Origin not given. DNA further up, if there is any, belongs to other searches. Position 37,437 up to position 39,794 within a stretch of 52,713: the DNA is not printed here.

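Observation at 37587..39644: Extracytoplasmic vWA (MIDAS-intact) domain fused to the TadB platform protein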

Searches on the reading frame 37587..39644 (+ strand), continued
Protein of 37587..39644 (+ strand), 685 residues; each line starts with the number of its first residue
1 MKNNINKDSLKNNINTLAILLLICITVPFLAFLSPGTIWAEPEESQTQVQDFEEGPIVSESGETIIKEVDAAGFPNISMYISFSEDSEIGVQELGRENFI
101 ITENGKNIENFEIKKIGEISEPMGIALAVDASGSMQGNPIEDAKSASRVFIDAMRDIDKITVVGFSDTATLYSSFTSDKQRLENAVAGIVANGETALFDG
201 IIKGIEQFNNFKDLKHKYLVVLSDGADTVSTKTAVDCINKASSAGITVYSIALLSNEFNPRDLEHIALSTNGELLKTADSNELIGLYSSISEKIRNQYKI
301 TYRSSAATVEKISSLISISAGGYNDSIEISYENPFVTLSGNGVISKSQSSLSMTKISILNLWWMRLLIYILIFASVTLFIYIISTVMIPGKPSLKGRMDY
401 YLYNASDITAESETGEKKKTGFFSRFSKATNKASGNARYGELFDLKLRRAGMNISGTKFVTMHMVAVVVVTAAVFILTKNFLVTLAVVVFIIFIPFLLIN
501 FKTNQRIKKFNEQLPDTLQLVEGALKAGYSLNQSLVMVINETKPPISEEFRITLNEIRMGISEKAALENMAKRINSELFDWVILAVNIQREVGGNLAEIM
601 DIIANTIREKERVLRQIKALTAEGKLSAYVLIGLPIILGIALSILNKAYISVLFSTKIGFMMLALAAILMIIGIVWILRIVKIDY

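Call 70: find_homologous_proteins(query=L023:9701-11647:+, max_evalue=1e-20)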
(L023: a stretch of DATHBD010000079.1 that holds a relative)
Query L023:9701-11647:+ (649 aa): 237 proteins with E <= 1e-20 among 8000 candidates; the best 120 are listed.
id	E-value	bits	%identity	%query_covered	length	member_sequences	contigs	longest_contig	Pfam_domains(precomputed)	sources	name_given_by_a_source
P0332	0.0e+0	1320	100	99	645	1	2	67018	PF00092.35,PF13519.13,PF00482.29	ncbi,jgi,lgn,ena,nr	ncbi:MAG TPA: type II secretion system F family protein [Micromonosporaceae bacterium]|nr:type II se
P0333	1.3e-186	640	55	96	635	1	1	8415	PF13768.13,PF00092.35,PF13519.13,PF05762.21,PF00482.29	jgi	jgi:tight adherence protein B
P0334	8.8e-180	617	54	96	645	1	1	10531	PF00092.35,PF13519.13,PF00482.29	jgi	jgi:Flp pilus assembly protein TadB/Mg-chelatase subunit ChlD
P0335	8.5e-177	607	54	96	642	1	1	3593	PF13768.13,PF13519.13,PF00482.29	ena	-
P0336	2.1e-176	606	52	96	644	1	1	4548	PF13768.13,PF00092.35,PF13519.13,PF00482.29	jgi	jgi:Flp pilus assembly protein TadB/Mg-chelatase subunit ChlD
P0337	1.0e-170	587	53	94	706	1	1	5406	PF00092.35,PF13519.13,PF00482.29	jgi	jgi:Flp pilus assembly protein TadB/Mg-chelatase subunit ChlD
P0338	2.1e-170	586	53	99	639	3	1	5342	PF00092.35,PF13519.13,PF00482.29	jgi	jgi:tight adherence protein B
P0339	1.6e-169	583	53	96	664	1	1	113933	PF00092.35,PF13519.13,PF00482.29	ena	-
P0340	2.6e-169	583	52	96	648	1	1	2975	PF00092.35,PF13519.13,PF05762.21,PF00482.29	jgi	jgi:Flp pilus assembly protein TadB/uncharacterized protein YegL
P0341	8.2e-168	578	50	98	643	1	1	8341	PF00092.35,PF13519.13,PF05762.21,PF00482.29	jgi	jgi:Flp pilus assembly protein TadB/Mg-chelatase subunit ChlD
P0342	6.1e-167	575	53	96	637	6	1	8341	PF00092.35,PF13519.13,PF05762.21,PF00482.29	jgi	jgi:tight adherence protein B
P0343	1.9e-166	573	53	96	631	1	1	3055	PF13768.13,PF00092.35,PF13519.13,PF05762.21,PF00482.29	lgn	-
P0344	6.5e-166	571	52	98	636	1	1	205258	PF00092.35,PF13519.13,PF05762.21,PF00482.29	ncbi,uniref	ncbi:VWA domain-containing protein [Planosporangium sp. 12N6]|uniref:VWA domain-containing protein n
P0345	7.6e-166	571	52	96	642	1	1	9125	PF00092.35,PF13519.13,PF00482.29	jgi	jgi:tight adherence protein B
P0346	2.2e-164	566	52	96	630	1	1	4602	PF00092.35,PF13519.13,PF00482.29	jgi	jgi:tight adherence protein B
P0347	3.9e-161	556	50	97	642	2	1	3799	PF00092.35,PF13519.13,PF00482.29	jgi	-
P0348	1.0e-160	554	48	95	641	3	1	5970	PF00092.35,PF13519.13,PF00482.29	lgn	-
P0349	1.9e-160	553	50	95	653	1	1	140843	PF13768.13,PF00092.35,PF13519.13,PF00482.29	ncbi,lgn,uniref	ncbi:type II secretion system F family protein [Micromonospora sp. NPDC049679]|uniref:type II secret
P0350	5.7e-160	552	58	41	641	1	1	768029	PF00092.35,PF13519.13,PF00482.29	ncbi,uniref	ncbi:VWA domain-containing protein [Actinoplanes sp. NPDC049681]|uniref:VWA domain-containing protei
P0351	6.4e-160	552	50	94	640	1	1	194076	PF13768.13,PF00092.35,PF13519.13,PF00482.29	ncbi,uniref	ncbi:VWA domain-containing protein [Actinoplanes sp. NPDC049316]|uniref:VWA domain-containing protei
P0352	2.0e-159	550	49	94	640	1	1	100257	PF00092.35,PF13519.13,PF00482.29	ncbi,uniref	ncbi:type II secretion system F family protein [Actinoplanes sp. NPDC049548]|uniref:type II secretio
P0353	2.6e-157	543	49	95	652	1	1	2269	PF00092.35,PF13519.13,PF00482.29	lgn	-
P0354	4.5e-157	542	49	94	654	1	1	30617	PF00092.35,PF13519.13,PF00482.29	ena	-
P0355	1.2e-156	541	54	83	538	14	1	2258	PF13519.13,PF00482.29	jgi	jgi:tight adherence protein B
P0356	1.6e-156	540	49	94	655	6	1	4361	PF00092.35,PF13519.13,PF00482.29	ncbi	-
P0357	1.9e-156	540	48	94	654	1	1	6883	PF00092.35,PF13519.13,PF00482.29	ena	-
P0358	5.4e-156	539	49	95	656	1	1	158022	PF00092.35,PF13519.13,PF00482.29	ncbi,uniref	ncbi:VWA domain-containing protein [Actinoplanes sp. NPDC049599]|uniref:VWA domain-containing protei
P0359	6.7e-156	538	47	94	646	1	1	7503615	PF00092.35,PF13519.13,PF00482.29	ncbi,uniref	ncbi:VWA domain-containing protein [Krasilnikovia sp. M28-CT-15]|uniref:VWA domain-containing protei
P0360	9.5e-156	538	49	94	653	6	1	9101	PF00092.35,PF13519.13,PF00482.29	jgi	jgi:tight adherence protein B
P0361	1.3e-155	537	49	99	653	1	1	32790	PF00092.35,PF13519.13,PF00482.29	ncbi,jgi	jgi:tight adherence protein B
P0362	2.1e-155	537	48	94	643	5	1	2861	PF00092.35,PF13519.13,PF00482.29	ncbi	-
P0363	2.5e-155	537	48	94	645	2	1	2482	PF00092.35,PF13519.13,PF00482.29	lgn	-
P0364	3.3e-154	533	48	98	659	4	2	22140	PF00092.35,PF13519.13,PF00482.29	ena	-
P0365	6.8e-154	532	48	94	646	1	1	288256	PF00092.35,PF13519.13,PF00482.29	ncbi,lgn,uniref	ncbi:type II secretion system F family protein [Actinoplanes sp. NPDC051346]|uniref:type II secretio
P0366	1.5e-153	531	47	96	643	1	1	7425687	PF00092.35,PF13519.13,PF00482.29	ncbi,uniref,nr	ncbi:tight adherence protein B [Krasilnikovia cinnamomea]|uniref:Tight adherence protein B n=1 Tax=K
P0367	1.8e-153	530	46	96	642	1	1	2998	PF00092.35,PF13519.13,PF00482.29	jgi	jgi:tight adherence protein B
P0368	3.6e-152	526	49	93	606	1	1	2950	PF00092.35,PF13519.13,PF00482.29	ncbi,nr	ncbi:MAG TPA: type II secretion system F family protein, partial [Actinoplanes sp.]|nr:type II secre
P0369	7.7e-152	525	50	94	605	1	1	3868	PF00092.35,PF13519.13,PF00482.29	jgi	jgi:tight adherence protein B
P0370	1.3e-151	524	47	94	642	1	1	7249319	PF00092.35,PF13519.13,PF00482.29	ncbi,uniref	ncbi:VWA domain-containing protein [Krasilnikovia sp. MM14-A1004]|uniref:VWA domain-containing prote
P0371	2.6e-150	520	47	94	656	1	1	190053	PF00092.35,PF13519.13,PF00482.29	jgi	jgi:Flp pilus assembly protein TadB/Mg-chelatase subunit ChlD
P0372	6.2e-150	519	48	94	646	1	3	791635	PF00092.35,PF13519.13,PF00482.29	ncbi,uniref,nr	ncbi:type II secretion system F family protein [Couchioplanes azureus]|uniref:type II secretion syst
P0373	1.7e-149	517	46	96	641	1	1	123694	PF00092.35,PF13519.13,PF00482.29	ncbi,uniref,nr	ncbi:VWA domain-containing protein [Actinoplanes sp. KI2]|uniref:VWA domain-containing protein n=1 T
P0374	1.5e-147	511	46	97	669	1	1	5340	PF13768.13,PF00092.35,PF13519.13,PF00482.29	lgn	-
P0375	2.9e-146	507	49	94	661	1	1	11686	PF13519.13,PF00482.29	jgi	jgi:tight adherence protein B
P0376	4.0e-146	506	47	94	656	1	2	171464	PF00092.35,PF13519.13,PF00482.29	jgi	jgi:Flp pilus assembly protein TadB/uncharacterized protein YegL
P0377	1.6e-145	504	46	94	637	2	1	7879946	PF00092.35,PF13519.13,PF00482.29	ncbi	ncbi:hypothetical protein KRMM14A1259_12020 [Krasilnikovia sp. MM14-A1259]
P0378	1.2e-143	498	47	95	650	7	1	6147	PF13768.13,PF00092.35,PF13519.13,PF00482.29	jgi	-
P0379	5.3e-142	493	49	94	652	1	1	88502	PF00092.35,PF13519.13,PF00482.29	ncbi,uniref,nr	ncbi:hypothetical protein GCM10010124_34880 [Pilimelia terevasa]|uniref:VWFA domain-containing prote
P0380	2.9e-140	487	46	98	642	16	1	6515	PF13768.13,PF00092.35,PF13519.13,PF05762.21,PF00482.29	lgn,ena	-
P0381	2.5e-138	480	44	96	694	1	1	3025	PF13519.13,PF00482.29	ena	-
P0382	3.2e-135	470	46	97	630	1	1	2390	PF00092.35,PF13519.13,PF00482.29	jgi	jgi:Flp pilus assembly protein TadB/Mg-chelatase subunit ChlD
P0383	5.0e-134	466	49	95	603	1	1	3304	PF00092.35,PF13519.13,PF00482.29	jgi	jgi:tight adherence protein B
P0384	7.2e-134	466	44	99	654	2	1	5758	PF00092.35,PF13519.13,PF00482.29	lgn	-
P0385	3.0e-133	464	44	96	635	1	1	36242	PF13768.13,PF00092.35,PF13519.13,PF00482.29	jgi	jgi:tight adherence protein B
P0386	4.6e-133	463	45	98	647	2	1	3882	PF00092.35,PF13519.13,PF05762.21,PF00482.29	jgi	jgi:Flp pilus assembly protein TadB/Mg-chelatase subunit ChlD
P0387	5.1e-132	460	47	94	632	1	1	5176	PF13768.13,PF00092.35,PF13519.13,PF00482.29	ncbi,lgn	-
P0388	1.2e-131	458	45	95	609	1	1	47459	PF00092.35,PF13519.13,PF00482.29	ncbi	ncbi:MAG TPA: VWA domain-containing protein [Candidatus Limnocylindrales bacterium]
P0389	2.5e-131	457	43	95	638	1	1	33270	PF13768.13,PF00092.35,PF13519.13,PF00482.29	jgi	jgi:Flp pilus assembly protein TadB/uncharacterized protein YegL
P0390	3.3e-131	457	44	96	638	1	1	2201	PF13768.13,PF00092.35,PF13519.13,PF00482.29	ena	-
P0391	3.7e-131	457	45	96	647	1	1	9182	PF13768.13,PF00092.35,PF13519.13,PF00482.29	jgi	jgi:tight adherence protein B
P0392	4.2e-131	456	46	94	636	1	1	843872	PF00092.35,PF13519.13,PF00482.29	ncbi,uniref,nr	ncbi:VWA domain-containing protein [Catellatospora vulcania]|uniref:VWA domain-containing protein n=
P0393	4.4e-131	456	45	95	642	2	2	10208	PF00092.35,PF13519.13,PF00482.29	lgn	-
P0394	1.3e-130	455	45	94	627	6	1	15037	PF00092.35,PF13519.13,PF05762.21,PF00482.29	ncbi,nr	ncbi:MAG: tight adherence protein [Cryptosporangiaceae bacterium]|nr:tight adherence protein [Crypto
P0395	5.3e-130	453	43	97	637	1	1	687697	PF13768.13,PF00092.35,PF13519.13,PF00482.29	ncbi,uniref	ncbi:VWA domain-containing protein [Hamadaea sp. NPDC050747]|uniref:VWA domain-containing protein n=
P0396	8.5e-130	452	45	95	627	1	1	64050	PF13768.13,PF00092.35,PF13519.13,PF00482.29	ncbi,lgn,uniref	ncbi:type II secretion system F family protein [Catellatospora sp. NPDC049609]|uniref:type II secret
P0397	6.1e-129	449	45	96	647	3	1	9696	PF00092.35,PF13519.13,PF00482.29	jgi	jgi:tight adherence protein B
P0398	6.2e-129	449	44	94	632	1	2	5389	PF13768.13,PF00092.35,PF13519.13,PF00482.29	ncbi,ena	-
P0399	6.6e-129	449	45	94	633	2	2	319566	PF00092.35,PF13519.13,PF00482.29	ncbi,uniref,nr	ncbi:VWA domain-containing protein [Catellatospora paridis]|uniref:VWA domain-containing protein n=1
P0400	8.0e-128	446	45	94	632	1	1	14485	PF13768.13,PF00092.35,PF13519.13,PF00482.29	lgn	-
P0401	1.6e-126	441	45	97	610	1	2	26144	PF00092.35,PF13519.13,PF00482.29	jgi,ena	-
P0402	1.6e-126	441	46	86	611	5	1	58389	PF00092.35,PF13519.13,PF00482.29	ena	-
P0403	3.4e-126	440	45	95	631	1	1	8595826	PF13768.13,PF00092.35,PF13519.13,PF00482.29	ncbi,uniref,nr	ncbi:hypothetical protein CS0771_13640 [Catellatospora sp. IY07-71]|uniref:type II secretion system 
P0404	1.0e-125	439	44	94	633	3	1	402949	PF00092.35,PF13519.13,PF00482.29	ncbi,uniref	ncbi:VWA domain-containing protein [Catellatospora citrea]|uniref:VWA domain-containing protein n=1 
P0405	1.3e-125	438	45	95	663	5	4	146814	PF13768.13,PF00092.35,PF13519.13,PF00482.29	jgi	jgi:tight adherence protein B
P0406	2.1e-125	438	46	95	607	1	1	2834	PF00092.35,PF13519.13,PF00482.29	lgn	-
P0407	3.6e-125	437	45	95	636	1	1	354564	PF13768.13,PF00092.35,PF13519.13,PF00482.29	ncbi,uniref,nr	ncbi:type II secretion system F family protein [Catellatospora sp. KI3]|uniref:type II secretion sys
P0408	5.0e-125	436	44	94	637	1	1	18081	PF13768.13,PF00092.35,PF13519.13,PF00482.29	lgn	-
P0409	1.2e-124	435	44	98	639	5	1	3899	PF13768.13,PF00092.35,PF13519.13,PF00482.29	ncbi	-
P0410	2.7e-124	434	42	94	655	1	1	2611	PF13768.13,PF00092.35,PF13519.13,PF00482.29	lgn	-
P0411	1.2e-123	432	44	99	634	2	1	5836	PF13768.13,PF00092.35,PF13519.13,PF00482.29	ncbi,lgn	ncbi:MAG: type II secretion system F family protein [Micromonosporaceae bacterium]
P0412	4.3e-123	430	54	40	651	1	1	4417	PF00092.35,PF13519.13,PF00482.29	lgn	-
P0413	1.1e-122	429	44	95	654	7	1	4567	PF13768.13,PF00092.35,PF13519.13,PF00482.29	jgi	jgi:tight adherence protein B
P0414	2.3e-122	428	42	99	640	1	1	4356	PF13768.13,PF00092.35,PF13519.13,PF00482.29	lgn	-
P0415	3.0e-122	427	44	94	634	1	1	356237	PF00092.35,PF13519.13,PF00482.29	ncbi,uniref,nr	ncbi:VWA domain-containing protein [Catellatospora sichuanensis]|uniref:VWA domain-containing protei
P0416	5.8e-122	426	43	94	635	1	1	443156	PF00092.35,PF13519.13,PF00482.29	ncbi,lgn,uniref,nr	ncbi:VWA domain-containing protein [Catellatospora tritici]|uniref:VWA domain-containing protein n=1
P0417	1.0e-121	426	58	41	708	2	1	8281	PF00092.35,PF13519.13,PF00482.29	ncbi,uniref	ncbi:type II secretion system F family protein [Planomonospora alba]|uniref:type II secretion system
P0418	4.3e-121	423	56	58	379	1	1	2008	PF00482.29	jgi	jgi:tight adherence protein B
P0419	3.5e-120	420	43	97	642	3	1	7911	PF13519.13,PF00482.29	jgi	jgi:tight adherence protein B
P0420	3.7e-120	420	57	40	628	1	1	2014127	PF13768.13,PF00092.35,PF13519.13,PF00482.29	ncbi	ncbi:type II secretion system F family protein [Spirillospora sp. CA-253888]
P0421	2.3e-119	418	42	94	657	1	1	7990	PF13768.13,PF00092.35,PF13519.13,PF05762.21,PF00482.29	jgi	jgi:Flp pilus assembly protein TadB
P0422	4.2e-119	417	43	94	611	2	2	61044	PF00092.35,PF13519.13,PF00482.29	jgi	-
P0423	4.7e-119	417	41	96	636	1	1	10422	PF13768.13,PF00092.35,PF13519.13,PF00482.29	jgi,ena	-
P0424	1.8e-118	415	43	94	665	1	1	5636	PF13768.13,PF00092.35,PF13519.13,PF05762.21,PF00482.29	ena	-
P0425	2.1e-117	411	41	94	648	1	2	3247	PF13768.13,PF00092.35,PF13519.13,PF00482.29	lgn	-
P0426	2.8e-117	411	40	96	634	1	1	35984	PF13768.13,PF00092.35,PF13519.13,PF00482.29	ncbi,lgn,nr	ncbi:MAG: VWA domain-containing protein [Hamadaea sp.]|nr:VWA domain-containing protein [Hamadaea sp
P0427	1.6e-116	408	43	94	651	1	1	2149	PF13768.13,PF00092.35,PF13519.13,PF00482.29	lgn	-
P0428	3.9e-116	407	41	96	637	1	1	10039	PF13768.13,PF00092.35,PF13519.13,PF00482.29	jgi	-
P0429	8.7e-116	406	43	94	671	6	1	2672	PF00092.35,PF13519.13,PF00482.29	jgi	-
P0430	1.8e-114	402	42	95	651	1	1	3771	PF00092.35,PF13519.13,PF00482.29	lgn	-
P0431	2.9e-114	401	43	94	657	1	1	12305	PF00092.35,PF13519.13,PF00482.29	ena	-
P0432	3.5e-114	401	41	98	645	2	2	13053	PF00092.35,PF13519.13,PF00482.29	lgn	-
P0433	3.5e-114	401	40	99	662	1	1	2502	PF00092.35,PF13519.13,PF00482.29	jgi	jgi:Flp pilus assembly protein TadB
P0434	9.3e-114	399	41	98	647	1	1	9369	PF13768.13,PF00092.35,PF13519.13,PF00482.29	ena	-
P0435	1.3e-113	399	41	98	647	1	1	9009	PF13768.13,PF00092.35,PF13519.13,PF00482.29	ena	-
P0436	1.5e-113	399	41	98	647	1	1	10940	PF13768.13,PF00092.35,PF13519.13,PF00482.29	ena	-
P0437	1.7e-113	398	41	98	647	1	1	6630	PF13768.13,PF00092.35,PF13519.13,PF00482.29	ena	-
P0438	2.8e-113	398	41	98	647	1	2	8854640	PF00092.35,PF13519.13,PF00482.29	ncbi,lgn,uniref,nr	ncbi:VWA domain-containing protein [Kribbella sp. NBC_01484]|uniref:VWA domain-containing protein n=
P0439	4.8e-113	397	40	98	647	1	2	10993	PF13768.13,PF00092.35,PF13519.13,PF00482.29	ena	-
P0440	5.3e-113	397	42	93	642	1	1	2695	PF00092.35,PF13519.13,PF00482.29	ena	-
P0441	4.4e-112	394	40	98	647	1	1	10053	PF13768.13,PF00092.35,PF13519.13,PF00482.29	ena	-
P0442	5.9e-112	393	43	94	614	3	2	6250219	PF13519.13,PF00482.29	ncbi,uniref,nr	ncbi:type II secretion system F family protein [Micromonospora siamensis]|uniref:type II secretion s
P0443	1.4e-111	392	40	94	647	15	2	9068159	PF00092.35,PF13519.13,PF00482.29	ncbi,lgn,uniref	ncbi:VWA domain-containing protein [Kribbella sp. NBC_00359]|uniref:VWA domain-containing protein n=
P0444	2.2e-111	391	40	89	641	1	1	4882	PF13768.13,PF00092.35,PF13519.13,PF05762.21,PF00482.29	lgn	-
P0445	2.2e-109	385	42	93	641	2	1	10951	PF00092.35,PF13519.13,PF00482.29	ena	-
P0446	8.2e-109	383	40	97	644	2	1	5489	PF00092.35,PF13519.13,PF00482.29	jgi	jgi:tight adherence protein B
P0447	2.2e-108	381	40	95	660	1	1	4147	PF13768.13,PF00092.35,PF13519.13,PF00482.29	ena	-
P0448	2.4e-108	381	44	89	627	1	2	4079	PF13519.13,PF00482.29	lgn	-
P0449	3.5e-108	381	40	96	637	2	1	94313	PF13768.13,PF00092.35,PF13519.13,PF00482.29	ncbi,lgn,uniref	ncbi:VWA domain-containing protein [Hamadaea sp. NPDC051192]|uniref:VWA domain-containing protein n=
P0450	3.6e-108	381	40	96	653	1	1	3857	PF13768.13,PF00092.35,PF13519.13,PF00482.29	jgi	jgi:tight adherence protein B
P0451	1.2e-107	379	43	96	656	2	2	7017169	PF13768.13,PF00092.35,PF13519.13,PF00482.29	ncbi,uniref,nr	ncbi:type II secretion system F family protein [Micromonospora endolithica]|uniref:type II secretion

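Call 71: search_protein_families(library=pfam, proteins=[P0126, P0128, P0131, P0388], max_evalue=0.001)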
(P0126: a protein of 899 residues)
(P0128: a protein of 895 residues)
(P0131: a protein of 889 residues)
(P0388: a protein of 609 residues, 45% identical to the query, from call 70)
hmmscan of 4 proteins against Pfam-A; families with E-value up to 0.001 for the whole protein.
P0126 (899 aa): 7 families
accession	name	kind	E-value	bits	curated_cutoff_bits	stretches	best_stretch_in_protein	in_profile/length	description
PF13519.12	VWA_2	-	3.1e-43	147.2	27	2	368-467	1-106/107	von Willebrand factor type A domain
PF00092.34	VWA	-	1.2e-37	130.3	23.8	2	86-248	2-173/174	von Willebrand factor type A domain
PF13768.12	VWA_3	-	1.8e-19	70.7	27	2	85-233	2-152/155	von Willebrand factor type A domain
PF00482.28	T2SSF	-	7.3e-18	65.2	25.2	1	732-856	2-123/125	Type II secretion system (T2SS), protein F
PF05762.20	VWA_CoxE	-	1.9e-16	60.6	26.4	2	81-212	54-186/222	VWA domain containing CoxE-like protein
PF09967.15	DUF2201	-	1.9e-05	25.2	26.4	0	86-147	1-60/123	VWA-like domain (DUF2201)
PF11775.14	CobT_C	-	0.00088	19.4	21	0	366-398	13-45/220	Cobalamin biosynthesis protein CobT VWA domain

P0128 (895 aa): 7 families
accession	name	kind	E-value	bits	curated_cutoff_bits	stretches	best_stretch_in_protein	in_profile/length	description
PF13519.12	VWA_2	-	1.3e-38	132.4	27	2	364-463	1-106/107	von Willebrand factor type A domain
PF00092.34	VWA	-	3.8e-34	118.8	23.8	2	364-523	2-170/174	von Willebrand factor type A domain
PF13768.12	VWA_3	-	1.2e-27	97.3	27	2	90-237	2-152/155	von Willebrand factor type A domain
PF00482.28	T2SSF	-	3.8e-19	69.3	25.2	1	727-851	2-123/125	Type II secretion system (T2SS), protein F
PF05762.20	VWA_CoxE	-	6.2e-15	55.7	26.4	2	75-241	43-213/222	VWA domain containing CoxE-like protein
PF11775.14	CobT_C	-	0.00018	21.7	21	0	358-402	9-54/220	Cobalamin biosynthesis protein CobT VWA domain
PF06707.17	DUF1194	-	0.00056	19.6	27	0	154-223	89-160/206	Protein of unknown function (DUF1194)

P0131 (889 aa): 5 families
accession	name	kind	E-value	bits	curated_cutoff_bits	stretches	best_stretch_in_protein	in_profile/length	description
PF13519.12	VWA_2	-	3.4e-39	134.2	27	2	84-183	1-106/107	von Willebrand factor type A domain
PF00092.34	VWA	-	2.7e-27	96.5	23.8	2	84-244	2-171/174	von Willebrand factor type A domain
PF13768.12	VWA_3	-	4.4e-19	69.5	27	2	83-231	2-152/155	von Willebrand factor type A domain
PF00482.28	T2SSF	-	4.6e-19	69.1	25.2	1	722-844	2-121/125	Type II secretion system (T2SS), protein F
PF05762.20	VWA_CoxE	-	3.8e-11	43.3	26.4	2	67-205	42-181/222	VWA domain containing CoxE-like protein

P0388 (609 aa): 3 families
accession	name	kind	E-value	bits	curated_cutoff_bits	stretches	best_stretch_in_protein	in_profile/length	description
PF13519.12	VWA_2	-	2.1e-16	60.9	27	1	73-172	1-106/107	von Willebrand factor type A domain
PF00482.28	T2SSF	-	5.4e-16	59.1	25.2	1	443-566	3-123/125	Type II secretion system (T2SS), protein F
PF00092.34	VWA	-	8.9e-11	42.8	23.8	1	73-229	2-173/174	von Willebrand factor type A domain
